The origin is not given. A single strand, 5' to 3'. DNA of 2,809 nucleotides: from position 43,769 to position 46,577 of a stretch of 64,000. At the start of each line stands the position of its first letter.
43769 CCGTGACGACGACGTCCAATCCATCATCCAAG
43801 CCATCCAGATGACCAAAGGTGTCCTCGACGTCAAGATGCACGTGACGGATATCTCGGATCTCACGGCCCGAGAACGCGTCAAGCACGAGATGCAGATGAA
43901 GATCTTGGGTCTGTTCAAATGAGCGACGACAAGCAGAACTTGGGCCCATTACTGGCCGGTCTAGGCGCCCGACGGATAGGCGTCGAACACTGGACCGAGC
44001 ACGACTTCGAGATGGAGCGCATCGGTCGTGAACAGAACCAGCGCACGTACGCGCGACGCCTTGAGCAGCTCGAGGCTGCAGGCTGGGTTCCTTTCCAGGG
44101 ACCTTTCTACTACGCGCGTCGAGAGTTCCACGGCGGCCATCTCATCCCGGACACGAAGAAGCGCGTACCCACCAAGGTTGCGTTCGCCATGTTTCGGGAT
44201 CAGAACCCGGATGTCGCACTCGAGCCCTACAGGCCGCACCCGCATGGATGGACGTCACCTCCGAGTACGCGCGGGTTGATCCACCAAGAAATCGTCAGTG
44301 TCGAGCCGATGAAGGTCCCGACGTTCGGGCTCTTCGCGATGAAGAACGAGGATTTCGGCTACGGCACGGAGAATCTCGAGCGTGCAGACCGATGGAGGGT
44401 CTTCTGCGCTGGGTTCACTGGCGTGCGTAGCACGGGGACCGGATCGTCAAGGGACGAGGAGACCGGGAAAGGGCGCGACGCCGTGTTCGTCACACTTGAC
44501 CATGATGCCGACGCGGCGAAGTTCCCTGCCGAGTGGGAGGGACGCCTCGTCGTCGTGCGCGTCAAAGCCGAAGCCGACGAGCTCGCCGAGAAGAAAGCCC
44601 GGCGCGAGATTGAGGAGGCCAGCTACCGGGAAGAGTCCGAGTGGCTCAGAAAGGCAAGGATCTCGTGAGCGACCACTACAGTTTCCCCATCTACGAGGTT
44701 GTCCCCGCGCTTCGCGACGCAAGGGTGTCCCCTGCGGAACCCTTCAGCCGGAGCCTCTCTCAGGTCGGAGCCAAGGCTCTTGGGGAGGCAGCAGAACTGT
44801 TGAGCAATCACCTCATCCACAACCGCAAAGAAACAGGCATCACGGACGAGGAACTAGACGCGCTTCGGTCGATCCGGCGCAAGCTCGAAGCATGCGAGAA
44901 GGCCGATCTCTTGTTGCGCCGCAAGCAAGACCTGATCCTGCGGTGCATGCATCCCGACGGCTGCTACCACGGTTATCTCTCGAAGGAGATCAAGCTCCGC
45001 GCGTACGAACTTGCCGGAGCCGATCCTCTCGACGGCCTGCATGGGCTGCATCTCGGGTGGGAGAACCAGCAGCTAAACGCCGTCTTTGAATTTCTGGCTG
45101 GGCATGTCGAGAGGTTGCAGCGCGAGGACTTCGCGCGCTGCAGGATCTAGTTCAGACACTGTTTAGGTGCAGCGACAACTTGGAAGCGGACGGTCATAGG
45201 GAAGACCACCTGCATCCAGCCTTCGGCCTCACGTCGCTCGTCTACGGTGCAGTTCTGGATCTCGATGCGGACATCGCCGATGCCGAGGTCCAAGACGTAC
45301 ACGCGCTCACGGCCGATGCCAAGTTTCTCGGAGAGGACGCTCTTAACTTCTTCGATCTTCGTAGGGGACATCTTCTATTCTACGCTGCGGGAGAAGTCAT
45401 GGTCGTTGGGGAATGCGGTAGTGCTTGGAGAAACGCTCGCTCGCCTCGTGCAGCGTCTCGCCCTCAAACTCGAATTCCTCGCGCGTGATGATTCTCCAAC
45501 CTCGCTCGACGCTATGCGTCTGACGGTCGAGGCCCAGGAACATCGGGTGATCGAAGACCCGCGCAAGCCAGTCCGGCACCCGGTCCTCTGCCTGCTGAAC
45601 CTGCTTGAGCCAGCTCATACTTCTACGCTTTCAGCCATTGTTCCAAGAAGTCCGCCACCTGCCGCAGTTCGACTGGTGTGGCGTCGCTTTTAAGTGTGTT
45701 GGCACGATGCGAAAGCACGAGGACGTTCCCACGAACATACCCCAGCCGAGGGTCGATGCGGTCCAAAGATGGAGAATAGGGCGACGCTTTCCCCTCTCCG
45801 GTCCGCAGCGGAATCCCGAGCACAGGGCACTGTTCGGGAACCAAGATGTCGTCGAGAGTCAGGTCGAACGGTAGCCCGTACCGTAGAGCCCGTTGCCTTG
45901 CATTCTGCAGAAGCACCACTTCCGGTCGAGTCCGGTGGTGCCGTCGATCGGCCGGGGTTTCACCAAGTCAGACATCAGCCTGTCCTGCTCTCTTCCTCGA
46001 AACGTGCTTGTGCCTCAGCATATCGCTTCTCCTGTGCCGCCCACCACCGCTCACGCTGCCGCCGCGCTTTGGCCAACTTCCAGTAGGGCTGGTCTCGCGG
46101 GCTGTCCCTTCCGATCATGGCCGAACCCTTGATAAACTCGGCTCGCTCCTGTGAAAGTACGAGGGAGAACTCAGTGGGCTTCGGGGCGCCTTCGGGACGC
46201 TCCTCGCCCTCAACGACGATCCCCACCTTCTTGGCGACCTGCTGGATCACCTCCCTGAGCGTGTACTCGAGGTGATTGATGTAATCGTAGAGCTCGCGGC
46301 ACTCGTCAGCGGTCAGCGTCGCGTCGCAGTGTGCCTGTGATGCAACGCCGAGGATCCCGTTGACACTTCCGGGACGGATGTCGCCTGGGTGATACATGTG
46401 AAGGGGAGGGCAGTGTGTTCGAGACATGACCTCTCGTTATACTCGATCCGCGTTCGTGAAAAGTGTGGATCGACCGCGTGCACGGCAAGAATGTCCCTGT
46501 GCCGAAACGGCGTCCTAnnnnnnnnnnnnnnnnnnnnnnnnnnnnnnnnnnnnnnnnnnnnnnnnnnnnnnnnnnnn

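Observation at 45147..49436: Reverse-oriented accessory island: HNH endonuclease, ATP-grasp ligase, unknowns and a Zn-ribbon sirtuin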

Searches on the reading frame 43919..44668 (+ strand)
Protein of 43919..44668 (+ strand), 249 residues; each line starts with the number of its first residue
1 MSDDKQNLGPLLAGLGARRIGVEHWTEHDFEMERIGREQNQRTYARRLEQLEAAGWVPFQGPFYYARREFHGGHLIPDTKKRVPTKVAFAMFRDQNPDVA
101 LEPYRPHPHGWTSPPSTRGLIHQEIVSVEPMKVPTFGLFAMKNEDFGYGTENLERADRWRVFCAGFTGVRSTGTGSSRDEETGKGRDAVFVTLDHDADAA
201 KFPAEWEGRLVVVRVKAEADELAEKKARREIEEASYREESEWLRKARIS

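Call 76: search_protein_families(library=pfam, proteins=[window:43919-44668:+], max_evalue=10)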
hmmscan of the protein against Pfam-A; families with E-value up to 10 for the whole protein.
window:43919-44668:+ (249 aa): 1 family
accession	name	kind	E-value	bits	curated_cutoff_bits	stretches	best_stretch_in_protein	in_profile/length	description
PF07068.17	Gp23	-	0.0014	18.5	24.4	1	119-236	18-136/376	Major capsid protein Gp23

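Call 98: search_protein_families(library=phrogs, proteins=[window:43919-44668:+], max_evalue=0.001)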
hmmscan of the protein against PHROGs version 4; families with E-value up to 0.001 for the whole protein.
window:43919-44668:+ (249 aa): 0 families

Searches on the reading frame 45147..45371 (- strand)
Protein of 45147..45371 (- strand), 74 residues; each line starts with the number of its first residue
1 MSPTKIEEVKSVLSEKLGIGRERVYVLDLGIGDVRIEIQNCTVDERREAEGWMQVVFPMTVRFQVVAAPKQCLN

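Call 5: search_protein_families(library=pfam, proteins=[window:45147-45371:-], max_evalue=0.01)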
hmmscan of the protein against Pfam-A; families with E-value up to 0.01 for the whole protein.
window:45147-45371:- (74 aa): 0 families

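Call 6: search_protein_families(library=phrogs, proteins=[window:45147-45371:-], max_evalue=0.01)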
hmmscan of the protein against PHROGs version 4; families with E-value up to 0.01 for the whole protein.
window:45147-45371:- (74 aa): 0 families

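Call 75: search_protein_families(library=padloc, proteins=[window:45147-45371:-], max_evalue=0.01)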
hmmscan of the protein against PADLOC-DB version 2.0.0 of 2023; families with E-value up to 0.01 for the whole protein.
window:45147-45371:- (74 aa): 0 families

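Call 76: search_protein_families(library=pfam, proteins=[window:45147-45371:-], max_evalue=10)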
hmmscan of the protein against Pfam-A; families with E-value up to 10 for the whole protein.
window:45147-45371:- (74 aa): 0 families

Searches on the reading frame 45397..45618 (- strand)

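Call 5: search_protein_families(library=pfam, proteins=[window:45397-45618:-], max_evalue=0.01)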
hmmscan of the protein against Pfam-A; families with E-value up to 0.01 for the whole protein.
window:45397-45618:- (73 aa): 0 families

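Call 6: search_protein_families(library=phrogs, proteins=[window:45397-45618:-], max_evalue=0.01)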
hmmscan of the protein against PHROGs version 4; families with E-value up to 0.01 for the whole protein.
window:45397-45618:- (73 aa): 0 families

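Call 75: search_protein_families(library=padloc, proteins=[window:45397-45618:-], max_evalue=0.01)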
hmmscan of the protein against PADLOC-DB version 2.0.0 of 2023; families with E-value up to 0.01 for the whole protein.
window:45397-45618:- (73 aa): 0 families

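Call 76: search_protein_families(library=pfam, proteins=[window:45397-45618:-], max_evalue=10)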
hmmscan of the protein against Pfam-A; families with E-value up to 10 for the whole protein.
window:45397-45618:- (73 aa): 1 family
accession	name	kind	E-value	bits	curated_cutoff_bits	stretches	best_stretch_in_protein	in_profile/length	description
PF03012.19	PP_M1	-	0.087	12.8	24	1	45-72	190-218/296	Phosphoprotein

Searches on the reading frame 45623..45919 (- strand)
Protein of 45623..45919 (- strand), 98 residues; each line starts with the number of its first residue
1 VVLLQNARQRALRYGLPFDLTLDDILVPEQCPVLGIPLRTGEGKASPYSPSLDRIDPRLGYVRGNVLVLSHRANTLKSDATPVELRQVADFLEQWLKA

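Call 5: search_protein_families(library=pfam, proteins=[window:45623-45919:-], max_evalue=0.01)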
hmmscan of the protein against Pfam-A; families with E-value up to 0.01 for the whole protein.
window:45623-45919:- (98 aa): 0 families

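Call 6: search_protein_families(library=phrogs, proteins=[window:45623-45919:-], max_evalue=0.01)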
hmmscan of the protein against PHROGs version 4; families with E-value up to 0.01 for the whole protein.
window:45623-45919:- (98 aa): 5 families
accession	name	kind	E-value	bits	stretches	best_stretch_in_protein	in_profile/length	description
phrog_3322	-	DNA, RNA and nucleotide metabolism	1.8e-32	113.5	1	2-94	54-150/162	endonuclease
phrog_1035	-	DNA, RNA and nucleotide metabolism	2.3e-15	58.2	1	3-89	129-222/271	endonuclease VII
phrog_3118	-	DNA, RNA and nucleotide metabolism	1.1e-11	45.7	1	5-79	23-98/287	HNH endonuclease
phrog_1400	-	moron, auxiliary metabolic gene and host takeover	2.5e-08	35.1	1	5-90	18-99/251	Srd anti-sigma factor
phrog_4592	-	moron, auxiliary metabolic gene and host takeover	4.4e-05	24.4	1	13-79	73-136/170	decoy of host sigma70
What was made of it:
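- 45623..45919 (-): g3, small free-standing endonuclease labelled HNH; probable mobile homing-type gene and the only clearly recent arrival. PHROG 3322 'endonuclease' at 1.8e-32 (call 6).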

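Call 46: search_protein_families(library=ncbifam, proteins=[window:45623-45919:-], max_evalue=0.01)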
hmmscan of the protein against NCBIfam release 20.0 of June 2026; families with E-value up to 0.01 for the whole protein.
window:45623-45919:- (98 aa): 0 families

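Call 75: search_protein_families(library=padloc, proteins=[window:45623-45919:-], max_evalue=0.01)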
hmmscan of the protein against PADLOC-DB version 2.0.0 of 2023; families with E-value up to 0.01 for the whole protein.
window:45623-45919:- (98 aa): 0 families

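Call 76: search_protein_families(library=pfam, proteins=[window:45623-45919:-], max_evalue=10)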
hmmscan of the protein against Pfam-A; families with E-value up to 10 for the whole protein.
window:45623-45919:- (98 aa): 0 families

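Call 84: search_solved_structures(query=window:45623-45919:-, max_evalue=1, show_alignments=2)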
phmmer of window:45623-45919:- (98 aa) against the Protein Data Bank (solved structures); distinct sequences matched with E-value up to 1: 0.

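Call 86: search_dna_similar(query=window:45623-45919:-, collection=phages, mode=protein, max_rows=12)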
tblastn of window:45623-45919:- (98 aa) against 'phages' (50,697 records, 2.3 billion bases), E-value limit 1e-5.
Records with a match: 209; places in all: 224; records where one place covers at least 80% of the query: 97.
Best place of each record, by identity: <60% 209.
By first word of the organism name: Pseudomonas 37; Klebsiella 35; Salmonella 17; Ralstonia 12; Escherichia 12; Streptomyces 11; Synechococcus 11; Caulobacter 9; Cronobacter 9; uncultured 5; and 25 more.
By host as written in the record: - 26; Klebsiella pneumoniae 15; Pseudomonas syringae pv. actinidiae 14; Ralstonia solanacearum 8; Klebsiella pneumoniae K23 7; Cronobacter sakazakii 7; Synechococcus sp. WH7803 6; Streptomyces griseus ATCC 10137 4; and 83 more.
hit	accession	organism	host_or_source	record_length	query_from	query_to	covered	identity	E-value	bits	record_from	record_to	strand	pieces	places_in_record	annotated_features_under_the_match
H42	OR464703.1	Mycobacterium phage jiawei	Mycolicibacterium smegmatis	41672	3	98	98%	55.1%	1e-25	104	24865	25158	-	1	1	hypothetical protein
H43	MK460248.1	Streptomyces phage Teutsch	Streptomyces griseus ATCC 10137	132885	3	94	94%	57.0%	1e-25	104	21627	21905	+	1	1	43: HNH endonuclease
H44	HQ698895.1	Synechococcus phage S-CBS4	Synechococcus sp. CB0101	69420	3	96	96%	54.7%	1e-24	101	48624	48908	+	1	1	Srd putative anti-sigma factor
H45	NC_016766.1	Synechococcus phage S-CBS4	Synechococcus sp. CB0101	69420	3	96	96%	54.7%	1e-24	101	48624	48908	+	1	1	endonuclease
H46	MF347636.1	Streptomyces phage NootNoot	Streptomyces griseus ATCC 10137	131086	3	94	94%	55.9%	1e-24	101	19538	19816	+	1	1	HNH endonuclease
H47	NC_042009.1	Streptomyces phage NootNoot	Streptomyces griseus ATCC 10137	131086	3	94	94%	55.9%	1e-24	101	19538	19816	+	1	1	endonuclease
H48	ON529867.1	Brevundimonas phage vB_BpoS-Strzyga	Brevundimonas pondensis LVF1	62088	3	94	94%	55.4%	1e-22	96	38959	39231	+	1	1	hypothetical protein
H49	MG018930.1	Pseudomonas phage ventosus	Pseudomonas syringae pv. avii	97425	1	92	94%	54.3%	1e-28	112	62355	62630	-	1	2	putative HNH endonuclease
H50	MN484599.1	Streptomyces phage Wipeout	Streptomyces griseus ATCC 10137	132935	2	93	94%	54.2%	3e-26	105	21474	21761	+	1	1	43: HNH endonuclease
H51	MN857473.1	Caulobacter phage S2B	Caulobacter vibrioides CB15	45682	2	98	99%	50.5%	7e-22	93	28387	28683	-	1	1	S2B_gp039c: hypothetical protein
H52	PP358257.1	Ralstonia phage PY065YO380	Ralstonia solanacearum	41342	3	95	95%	52.6%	3e-24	100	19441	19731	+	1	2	hypothetical protein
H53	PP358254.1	Ralstonia phage PY04L1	Ralstonia solanacearum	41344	3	95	95%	52.6%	3e-24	100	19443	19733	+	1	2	hypothetical protein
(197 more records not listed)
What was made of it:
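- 45623..45919 (-): 50-57% identical to genes annotated as HNH endonuclease in Mycobacterium, Streptomyces, Synechococcus, Pseudomonas and Caulobacter phages (call 86).
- On HNH endonuclease: PHROG 3322 'endonuclease' at 1.8e-32 and depositor labels of 'HNH endonuclease' (calls 6, 86).
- The endonuclease is mobile (call 86). A mobile endonuclease lies inside the run (call 86).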

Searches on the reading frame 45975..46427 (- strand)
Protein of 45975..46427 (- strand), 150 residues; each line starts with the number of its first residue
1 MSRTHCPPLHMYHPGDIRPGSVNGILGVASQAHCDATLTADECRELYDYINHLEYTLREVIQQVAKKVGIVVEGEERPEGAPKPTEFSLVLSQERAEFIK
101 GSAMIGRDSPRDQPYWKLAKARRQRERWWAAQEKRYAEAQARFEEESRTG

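Call 5: search_protein_families(library=pfam, proteins=[window:45975-46427:-], max_evalue=0.01)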
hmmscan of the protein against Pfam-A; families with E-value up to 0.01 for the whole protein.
window:45975-46427:- (150 aa): 0 families

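Call 6: search_protein_families(library=phrogs, proteins=[window:45975-46427:-], max_evalue=0.01)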
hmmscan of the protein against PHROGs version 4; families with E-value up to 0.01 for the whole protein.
window:45975-46427:- (150 aa): 0 families

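Call 46: search_protein_families(library=ncbifam, proteins=[window:45975-46427:-], max_evalue=0.01)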
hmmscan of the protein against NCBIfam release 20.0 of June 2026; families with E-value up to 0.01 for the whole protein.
window:45975-46427:- (150 aa): 0 families

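Call 75: search_protein_families(library=padloc, proteins=[window:45975-46427:-], max_evalue=0.01)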
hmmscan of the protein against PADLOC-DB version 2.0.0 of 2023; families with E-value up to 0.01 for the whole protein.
window:45975-46427:- (150 aa): 0 families

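Call 76: search_protein_families(library=pfam, proteins=[window:45975-46427:-], max_evalue=10)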
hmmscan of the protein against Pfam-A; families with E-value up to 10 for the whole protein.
window:45975-46427:- (150 aa): 0 families
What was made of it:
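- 45975..46427 (-): g4, 150-aa protein of unknown function; variable member of the slot. No family match (calls 5, 6, 46, 75, 76).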
